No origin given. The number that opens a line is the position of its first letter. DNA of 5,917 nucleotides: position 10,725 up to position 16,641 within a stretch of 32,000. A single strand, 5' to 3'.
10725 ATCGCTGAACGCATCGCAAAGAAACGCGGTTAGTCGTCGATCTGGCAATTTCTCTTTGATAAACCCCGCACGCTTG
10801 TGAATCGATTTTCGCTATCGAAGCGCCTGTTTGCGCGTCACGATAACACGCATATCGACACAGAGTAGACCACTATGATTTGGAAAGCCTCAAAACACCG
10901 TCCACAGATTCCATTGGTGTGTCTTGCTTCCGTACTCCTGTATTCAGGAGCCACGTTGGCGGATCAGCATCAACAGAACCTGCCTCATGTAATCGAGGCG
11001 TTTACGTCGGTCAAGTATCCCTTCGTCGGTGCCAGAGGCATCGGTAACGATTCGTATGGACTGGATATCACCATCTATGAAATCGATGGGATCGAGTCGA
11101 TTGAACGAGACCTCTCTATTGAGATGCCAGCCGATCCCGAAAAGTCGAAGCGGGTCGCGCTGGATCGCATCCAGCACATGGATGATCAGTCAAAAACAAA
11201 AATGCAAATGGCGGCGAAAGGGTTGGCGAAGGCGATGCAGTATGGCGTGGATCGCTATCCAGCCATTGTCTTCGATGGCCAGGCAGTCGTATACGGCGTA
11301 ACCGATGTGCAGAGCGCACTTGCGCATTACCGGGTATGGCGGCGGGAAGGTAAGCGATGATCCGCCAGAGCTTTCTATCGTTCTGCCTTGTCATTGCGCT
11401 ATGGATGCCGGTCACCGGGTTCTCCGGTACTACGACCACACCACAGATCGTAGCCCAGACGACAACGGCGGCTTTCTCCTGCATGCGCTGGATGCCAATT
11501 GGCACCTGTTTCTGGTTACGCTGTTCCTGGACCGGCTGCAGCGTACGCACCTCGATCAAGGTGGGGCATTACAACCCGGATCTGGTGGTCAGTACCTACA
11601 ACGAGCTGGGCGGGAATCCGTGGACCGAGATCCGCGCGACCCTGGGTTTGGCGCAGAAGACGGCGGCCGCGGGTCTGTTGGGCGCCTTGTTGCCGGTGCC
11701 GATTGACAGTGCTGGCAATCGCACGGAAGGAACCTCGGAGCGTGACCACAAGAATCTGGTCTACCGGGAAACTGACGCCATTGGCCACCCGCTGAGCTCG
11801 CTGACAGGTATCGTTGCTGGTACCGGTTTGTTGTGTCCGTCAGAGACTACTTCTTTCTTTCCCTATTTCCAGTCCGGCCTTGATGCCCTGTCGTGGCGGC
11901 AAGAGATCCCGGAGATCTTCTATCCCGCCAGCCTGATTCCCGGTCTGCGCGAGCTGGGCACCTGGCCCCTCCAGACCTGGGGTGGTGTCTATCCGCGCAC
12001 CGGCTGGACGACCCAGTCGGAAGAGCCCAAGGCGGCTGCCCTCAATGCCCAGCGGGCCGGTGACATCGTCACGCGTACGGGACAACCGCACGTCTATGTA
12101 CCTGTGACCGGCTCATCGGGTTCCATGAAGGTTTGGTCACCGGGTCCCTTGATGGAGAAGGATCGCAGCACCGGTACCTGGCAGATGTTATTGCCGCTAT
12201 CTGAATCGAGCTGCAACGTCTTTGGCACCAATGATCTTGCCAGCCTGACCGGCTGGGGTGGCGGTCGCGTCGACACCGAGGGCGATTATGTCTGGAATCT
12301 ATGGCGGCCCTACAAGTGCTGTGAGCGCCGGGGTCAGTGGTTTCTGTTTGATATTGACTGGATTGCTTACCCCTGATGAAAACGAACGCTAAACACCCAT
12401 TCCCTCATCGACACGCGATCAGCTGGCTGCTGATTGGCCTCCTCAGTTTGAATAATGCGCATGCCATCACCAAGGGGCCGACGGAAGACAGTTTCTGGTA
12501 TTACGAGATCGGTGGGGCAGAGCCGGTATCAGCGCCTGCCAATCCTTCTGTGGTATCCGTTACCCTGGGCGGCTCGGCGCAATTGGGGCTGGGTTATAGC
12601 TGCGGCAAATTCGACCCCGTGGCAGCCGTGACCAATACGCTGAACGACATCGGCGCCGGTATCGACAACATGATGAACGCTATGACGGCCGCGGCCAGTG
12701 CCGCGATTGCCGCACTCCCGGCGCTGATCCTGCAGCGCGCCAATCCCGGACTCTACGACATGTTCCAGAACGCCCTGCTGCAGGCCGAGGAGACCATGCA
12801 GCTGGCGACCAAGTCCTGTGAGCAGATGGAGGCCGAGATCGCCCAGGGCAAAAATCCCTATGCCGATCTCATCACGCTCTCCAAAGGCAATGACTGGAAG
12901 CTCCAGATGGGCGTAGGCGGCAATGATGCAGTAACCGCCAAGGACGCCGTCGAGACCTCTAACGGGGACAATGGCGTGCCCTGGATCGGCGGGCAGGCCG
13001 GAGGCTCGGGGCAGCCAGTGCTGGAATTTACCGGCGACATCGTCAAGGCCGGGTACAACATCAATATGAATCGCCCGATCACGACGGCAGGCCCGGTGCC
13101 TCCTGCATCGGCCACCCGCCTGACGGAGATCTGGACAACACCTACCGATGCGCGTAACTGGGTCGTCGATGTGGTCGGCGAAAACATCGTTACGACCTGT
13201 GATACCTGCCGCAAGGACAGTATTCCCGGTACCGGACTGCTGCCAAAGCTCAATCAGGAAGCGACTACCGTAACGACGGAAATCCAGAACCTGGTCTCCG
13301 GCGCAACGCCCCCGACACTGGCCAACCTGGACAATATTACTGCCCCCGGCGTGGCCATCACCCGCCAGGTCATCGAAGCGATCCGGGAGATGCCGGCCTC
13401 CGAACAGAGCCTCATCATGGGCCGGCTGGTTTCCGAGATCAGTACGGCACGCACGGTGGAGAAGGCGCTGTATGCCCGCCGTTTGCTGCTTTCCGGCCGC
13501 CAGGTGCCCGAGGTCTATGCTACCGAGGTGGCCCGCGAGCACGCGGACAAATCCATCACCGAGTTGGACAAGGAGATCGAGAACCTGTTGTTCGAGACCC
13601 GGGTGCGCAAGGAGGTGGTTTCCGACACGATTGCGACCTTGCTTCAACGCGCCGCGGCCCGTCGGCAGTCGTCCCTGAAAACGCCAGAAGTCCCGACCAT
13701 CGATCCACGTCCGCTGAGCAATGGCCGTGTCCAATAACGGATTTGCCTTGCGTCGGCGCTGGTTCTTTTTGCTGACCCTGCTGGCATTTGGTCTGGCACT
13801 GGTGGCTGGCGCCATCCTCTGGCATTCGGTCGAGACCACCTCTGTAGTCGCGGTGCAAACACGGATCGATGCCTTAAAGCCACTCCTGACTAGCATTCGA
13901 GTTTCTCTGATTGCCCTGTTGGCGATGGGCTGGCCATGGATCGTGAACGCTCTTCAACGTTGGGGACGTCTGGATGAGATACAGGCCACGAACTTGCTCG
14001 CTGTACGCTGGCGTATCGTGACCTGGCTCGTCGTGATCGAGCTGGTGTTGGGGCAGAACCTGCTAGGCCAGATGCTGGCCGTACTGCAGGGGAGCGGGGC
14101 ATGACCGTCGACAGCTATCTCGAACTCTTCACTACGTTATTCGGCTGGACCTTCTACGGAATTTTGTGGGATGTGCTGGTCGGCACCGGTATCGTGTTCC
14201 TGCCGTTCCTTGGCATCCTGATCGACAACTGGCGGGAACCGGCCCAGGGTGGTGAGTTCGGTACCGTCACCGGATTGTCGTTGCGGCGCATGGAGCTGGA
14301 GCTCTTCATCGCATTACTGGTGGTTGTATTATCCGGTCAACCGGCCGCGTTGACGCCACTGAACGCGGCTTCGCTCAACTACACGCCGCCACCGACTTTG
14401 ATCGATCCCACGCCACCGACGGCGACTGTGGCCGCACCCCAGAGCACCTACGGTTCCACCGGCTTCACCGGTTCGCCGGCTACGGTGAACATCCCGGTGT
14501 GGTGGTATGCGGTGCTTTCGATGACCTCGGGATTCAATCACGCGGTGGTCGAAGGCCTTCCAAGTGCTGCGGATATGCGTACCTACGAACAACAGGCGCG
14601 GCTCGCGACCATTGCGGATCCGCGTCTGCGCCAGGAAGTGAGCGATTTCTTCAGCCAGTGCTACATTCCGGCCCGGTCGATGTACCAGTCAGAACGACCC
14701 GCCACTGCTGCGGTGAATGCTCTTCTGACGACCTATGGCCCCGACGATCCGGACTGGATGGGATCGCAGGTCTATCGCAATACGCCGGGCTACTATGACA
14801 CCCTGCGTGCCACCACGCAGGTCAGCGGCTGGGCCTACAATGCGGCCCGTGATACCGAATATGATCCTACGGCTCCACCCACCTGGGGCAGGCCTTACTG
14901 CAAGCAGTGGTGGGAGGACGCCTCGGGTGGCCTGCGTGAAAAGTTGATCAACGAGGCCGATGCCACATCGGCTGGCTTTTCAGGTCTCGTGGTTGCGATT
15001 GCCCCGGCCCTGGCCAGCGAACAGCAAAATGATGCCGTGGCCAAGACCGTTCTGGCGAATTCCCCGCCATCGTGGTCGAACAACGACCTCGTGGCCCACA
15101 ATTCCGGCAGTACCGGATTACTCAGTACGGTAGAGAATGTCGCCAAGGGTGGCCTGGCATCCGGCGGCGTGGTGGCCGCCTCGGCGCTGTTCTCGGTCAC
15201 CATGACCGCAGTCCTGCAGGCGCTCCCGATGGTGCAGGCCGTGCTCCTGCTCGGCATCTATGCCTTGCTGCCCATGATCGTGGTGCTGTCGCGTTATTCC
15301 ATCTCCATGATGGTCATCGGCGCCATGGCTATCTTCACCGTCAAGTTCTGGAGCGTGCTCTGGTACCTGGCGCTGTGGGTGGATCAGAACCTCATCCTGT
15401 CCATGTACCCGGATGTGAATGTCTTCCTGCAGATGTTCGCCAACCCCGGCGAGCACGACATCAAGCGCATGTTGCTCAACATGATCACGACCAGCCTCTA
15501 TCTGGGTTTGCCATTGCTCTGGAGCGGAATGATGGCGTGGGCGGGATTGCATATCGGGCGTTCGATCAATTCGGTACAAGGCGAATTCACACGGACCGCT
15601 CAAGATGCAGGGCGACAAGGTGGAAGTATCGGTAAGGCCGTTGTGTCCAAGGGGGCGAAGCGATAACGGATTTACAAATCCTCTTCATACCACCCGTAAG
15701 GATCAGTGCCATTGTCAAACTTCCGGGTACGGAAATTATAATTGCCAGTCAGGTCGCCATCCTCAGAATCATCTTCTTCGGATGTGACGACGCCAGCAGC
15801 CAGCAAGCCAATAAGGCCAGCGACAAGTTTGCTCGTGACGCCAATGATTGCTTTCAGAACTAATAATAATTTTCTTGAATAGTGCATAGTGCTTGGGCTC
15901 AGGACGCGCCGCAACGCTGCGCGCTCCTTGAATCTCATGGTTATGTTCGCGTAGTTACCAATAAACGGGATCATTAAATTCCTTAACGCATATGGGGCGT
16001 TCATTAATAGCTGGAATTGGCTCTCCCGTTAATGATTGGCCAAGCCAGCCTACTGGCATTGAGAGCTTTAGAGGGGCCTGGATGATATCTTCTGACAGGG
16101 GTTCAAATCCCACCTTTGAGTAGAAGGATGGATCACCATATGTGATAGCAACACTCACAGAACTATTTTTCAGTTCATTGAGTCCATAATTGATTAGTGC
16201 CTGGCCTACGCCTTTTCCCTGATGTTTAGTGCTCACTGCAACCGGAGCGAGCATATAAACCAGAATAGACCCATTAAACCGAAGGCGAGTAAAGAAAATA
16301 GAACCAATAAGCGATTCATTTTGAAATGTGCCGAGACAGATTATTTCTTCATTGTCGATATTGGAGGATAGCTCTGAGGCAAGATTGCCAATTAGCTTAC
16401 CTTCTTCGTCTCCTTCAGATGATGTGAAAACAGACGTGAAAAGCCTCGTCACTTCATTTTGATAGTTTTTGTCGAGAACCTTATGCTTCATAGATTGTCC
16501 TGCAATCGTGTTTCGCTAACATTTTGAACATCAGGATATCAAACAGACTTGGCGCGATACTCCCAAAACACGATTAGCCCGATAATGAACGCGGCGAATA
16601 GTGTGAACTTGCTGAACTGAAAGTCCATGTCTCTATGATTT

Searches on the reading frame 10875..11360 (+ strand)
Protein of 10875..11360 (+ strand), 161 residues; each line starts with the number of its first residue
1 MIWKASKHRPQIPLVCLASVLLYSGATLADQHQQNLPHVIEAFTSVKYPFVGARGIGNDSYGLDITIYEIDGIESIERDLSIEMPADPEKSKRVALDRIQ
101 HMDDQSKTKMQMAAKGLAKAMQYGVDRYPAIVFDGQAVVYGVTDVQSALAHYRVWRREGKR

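Call 7: search_protein_families(library=ncbifam, proteins=[window:10875-11360:+], max_evalue=0.001)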
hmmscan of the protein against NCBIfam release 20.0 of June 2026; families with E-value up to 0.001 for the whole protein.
window:10875-11360:+ (161 aa): 1 family
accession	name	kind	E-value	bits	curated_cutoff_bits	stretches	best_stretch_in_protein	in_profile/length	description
TIGR03757.1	conj_TIGR03757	hypoth_equivalog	4.6e-28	97.7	73.2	1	64-156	20-113/113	TIGR03757 family integrating conjugative element protein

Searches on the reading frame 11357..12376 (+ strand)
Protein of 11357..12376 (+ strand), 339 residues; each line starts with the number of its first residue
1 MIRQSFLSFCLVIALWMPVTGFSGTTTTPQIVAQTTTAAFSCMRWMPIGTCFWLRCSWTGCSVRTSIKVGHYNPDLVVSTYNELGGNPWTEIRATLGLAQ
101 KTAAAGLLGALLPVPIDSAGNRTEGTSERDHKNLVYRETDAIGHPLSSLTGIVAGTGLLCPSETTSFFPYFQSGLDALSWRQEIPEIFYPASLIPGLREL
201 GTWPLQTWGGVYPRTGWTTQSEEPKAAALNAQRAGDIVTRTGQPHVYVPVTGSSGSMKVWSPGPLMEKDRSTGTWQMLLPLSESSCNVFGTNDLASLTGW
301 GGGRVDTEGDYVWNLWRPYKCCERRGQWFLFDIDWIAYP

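Call 7: search_protein_families(library=ncbifam, proteins=[window:11357-12376:+], max_evalue=0.001)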
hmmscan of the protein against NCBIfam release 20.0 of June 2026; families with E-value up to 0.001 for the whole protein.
window:11357-12376:+ (339 aa): 1 family
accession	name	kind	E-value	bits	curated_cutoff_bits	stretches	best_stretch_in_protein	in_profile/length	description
TIGR03756.1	conj_TIGR03756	hypoth_equivalog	1.7e-112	375.6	188.35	1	27-334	2-298/298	TIGR03756 family integrating conjugative element protein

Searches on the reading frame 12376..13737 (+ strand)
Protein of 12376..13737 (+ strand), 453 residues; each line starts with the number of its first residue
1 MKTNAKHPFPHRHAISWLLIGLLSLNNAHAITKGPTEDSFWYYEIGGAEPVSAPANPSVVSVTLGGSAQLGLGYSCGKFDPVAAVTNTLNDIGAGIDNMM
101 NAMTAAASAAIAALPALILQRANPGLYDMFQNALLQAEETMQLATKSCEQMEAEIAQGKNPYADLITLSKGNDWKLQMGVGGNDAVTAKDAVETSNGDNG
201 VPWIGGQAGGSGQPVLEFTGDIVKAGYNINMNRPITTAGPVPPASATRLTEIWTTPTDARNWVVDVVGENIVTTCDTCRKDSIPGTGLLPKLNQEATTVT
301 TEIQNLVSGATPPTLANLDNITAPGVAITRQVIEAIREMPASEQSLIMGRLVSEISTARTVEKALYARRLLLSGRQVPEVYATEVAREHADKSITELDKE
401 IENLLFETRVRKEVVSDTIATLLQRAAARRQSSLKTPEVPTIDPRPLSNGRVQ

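Call 7: search_protein_families(library=ncbifam, proteins=[window:12376-13737:+], max_evalue=0.001)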
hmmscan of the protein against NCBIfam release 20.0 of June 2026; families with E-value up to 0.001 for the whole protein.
window:12376-13737:+ (453 aa): 1 family
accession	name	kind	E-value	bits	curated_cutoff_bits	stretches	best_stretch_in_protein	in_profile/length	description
TIGR03755.1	conj_TIGR03755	equivalog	2.1e-147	491.3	270.45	1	39-452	2-418/419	integrating conjugative element protein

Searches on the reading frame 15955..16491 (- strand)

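Call 4: search_protein_families(library=pfam, proteins=[window:15955-16491:-], max_evalue=0.01)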
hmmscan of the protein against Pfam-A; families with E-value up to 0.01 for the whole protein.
window:15955-16491:- (178 aa): 4 families
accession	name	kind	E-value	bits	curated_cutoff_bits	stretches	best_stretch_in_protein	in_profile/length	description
PF13527.13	Acetyltransf_9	-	1.5e-09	38.4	25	1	9-131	8-126/127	Acetyltransferase (GNAT) domain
PF13673.13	Acetyltransf_10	-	5.4e-08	33.3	23.6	1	39-135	20-113/128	Acetyltransferase (GNAT) domain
PF13508.13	Acetyltransf_7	-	3.2e-07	31.1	27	1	59-131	12-84/84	Acetyltransferase (GNAT) domain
PF00583.31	Acetyltransf_1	-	4.2e-06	27.4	20.7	1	19-114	9-95/116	Acetyltransferase (GNAT) family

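Call 5: search_protein_families(library=padloc, proteins=[window:15955-16491:-], max_evalue=0.001)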
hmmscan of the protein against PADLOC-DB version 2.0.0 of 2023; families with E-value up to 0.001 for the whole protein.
window:15955-16491:- (178 aa): 0 families

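Call 6: search_protein_families(library=ncbifam, proteins=[window:15955-16491:-], max_evalue=0.001)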
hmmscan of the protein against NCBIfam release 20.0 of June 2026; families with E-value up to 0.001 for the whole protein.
window:15955-16491:- (178 aa): 3 families
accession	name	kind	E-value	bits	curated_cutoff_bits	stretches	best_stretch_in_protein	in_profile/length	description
NF033078.2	AAC_6p_Ia_fam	equivalog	1.8e-06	27.9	265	1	7-109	10-106/181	AAC(6')-Ia family aminoglycoside 6'-N-acetyltransferase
NF005840.0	PRK07757.1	equivalog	0.00025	21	154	1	84-135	72-124/153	N-acetyltransferase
NF000486.1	AAC_6p_Ip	exception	0.00071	19.6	390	1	27-127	10-104/173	aminoglycoside 6'-N-acetyltransferase AAC(6')-Ip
